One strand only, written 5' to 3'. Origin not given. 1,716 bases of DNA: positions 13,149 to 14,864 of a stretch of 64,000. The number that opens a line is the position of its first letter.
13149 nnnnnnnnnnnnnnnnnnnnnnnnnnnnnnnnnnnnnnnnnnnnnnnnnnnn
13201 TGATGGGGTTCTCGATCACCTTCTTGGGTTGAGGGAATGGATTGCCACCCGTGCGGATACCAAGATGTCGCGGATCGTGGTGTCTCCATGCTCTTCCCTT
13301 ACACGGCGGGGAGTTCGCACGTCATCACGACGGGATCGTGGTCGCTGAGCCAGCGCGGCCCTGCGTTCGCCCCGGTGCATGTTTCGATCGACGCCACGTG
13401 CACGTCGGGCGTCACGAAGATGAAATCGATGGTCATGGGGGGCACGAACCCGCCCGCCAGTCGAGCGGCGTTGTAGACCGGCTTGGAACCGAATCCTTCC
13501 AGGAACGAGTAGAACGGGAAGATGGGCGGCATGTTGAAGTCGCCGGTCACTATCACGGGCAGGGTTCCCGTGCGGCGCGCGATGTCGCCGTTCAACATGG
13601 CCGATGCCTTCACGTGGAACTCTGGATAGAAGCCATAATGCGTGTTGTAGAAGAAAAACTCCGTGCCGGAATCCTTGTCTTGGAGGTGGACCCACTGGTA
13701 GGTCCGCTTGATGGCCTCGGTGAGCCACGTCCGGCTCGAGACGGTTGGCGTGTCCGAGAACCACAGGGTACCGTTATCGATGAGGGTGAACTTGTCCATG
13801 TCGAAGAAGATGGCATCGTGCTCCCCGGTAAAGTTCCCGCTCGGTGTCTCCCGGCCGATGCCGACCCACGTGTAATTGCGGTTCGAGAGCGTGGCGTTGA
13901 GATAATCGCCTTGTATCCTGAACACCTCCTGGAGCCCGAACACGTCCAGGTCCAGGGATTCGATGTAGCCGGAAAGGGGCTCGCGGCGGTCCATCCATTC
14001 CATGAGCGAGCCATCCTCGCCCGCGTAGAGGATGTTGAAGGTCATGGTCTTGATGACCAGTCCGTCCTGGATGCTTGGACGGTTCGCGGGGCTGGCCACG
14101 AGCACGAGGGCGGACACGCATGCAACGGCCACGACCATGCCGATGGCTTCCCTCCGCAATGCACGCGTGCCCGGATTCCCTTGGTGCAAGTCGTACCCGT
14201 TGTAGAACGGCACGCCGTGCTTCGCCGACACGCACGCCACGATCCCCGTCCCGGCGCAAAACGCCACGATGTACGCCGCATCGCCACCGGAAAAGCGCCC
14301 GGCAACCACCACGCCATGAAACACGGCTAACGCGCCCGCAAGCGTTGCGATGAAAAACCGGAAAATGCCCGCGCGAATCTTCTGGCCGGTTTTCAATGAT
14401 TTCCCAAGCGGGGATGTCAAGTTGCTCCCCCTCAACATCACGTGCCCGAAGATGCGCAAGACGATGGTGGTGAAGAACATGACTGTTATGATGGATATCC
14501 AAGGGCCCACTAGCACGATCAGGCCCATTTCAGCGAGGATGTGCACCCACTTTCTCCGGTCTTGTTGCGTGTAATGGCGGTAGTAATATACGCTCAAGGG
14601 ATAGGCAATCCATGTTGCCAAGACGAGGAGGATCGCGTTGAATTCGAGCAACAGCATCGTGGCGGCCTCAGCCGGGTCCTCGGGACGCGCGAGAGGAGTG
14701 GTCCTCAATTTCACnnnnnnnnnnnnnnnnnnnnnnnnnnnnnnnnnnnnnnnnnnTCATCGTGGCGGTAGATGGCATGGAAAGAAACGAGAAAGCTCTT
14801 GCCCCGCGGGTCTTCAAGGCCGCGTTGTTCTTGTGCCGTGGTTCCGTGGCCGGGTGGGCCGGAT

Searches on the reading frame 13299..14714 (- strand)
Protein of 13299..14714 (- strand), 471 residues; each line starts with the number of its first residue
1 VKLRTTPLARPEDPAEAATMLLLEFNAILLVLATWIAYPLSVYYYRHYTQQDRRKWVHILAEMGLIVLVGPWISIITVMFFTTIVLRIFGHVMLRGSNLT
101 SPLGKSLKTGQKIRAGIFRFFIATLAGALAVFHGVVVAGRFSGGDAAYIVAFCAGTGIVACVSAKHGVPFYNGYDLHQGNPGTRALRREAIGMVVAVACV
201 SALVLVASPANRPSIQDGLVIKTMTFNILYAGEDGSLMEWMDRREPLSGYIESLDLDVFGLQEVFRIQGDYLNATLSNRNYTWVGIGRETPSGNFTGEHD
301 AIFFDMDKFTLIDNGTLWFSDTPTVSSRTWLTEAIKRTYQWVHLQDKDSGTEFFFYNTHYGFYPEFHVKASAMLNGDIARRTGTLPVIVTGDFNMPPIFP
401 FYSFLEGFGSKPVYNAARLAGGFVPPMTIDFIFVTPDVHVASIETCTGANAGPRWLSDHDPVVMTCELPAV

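Call 73: search_protein_families(library=pfam, proteins=[window:13299-14714:-], max_evalue=0.00001)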
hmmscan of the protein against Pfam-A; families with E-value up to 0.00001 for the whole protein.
window:13299-14714:- (471 aa): 1 family
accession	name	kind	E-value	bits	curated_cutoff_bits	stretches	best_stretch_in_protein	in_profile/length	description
PF03372.29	Exo_endo_phos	-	2.4e-15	57.3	24.5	1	224-459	1-225/225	Endonuclease/Exonuclease/phosphatase family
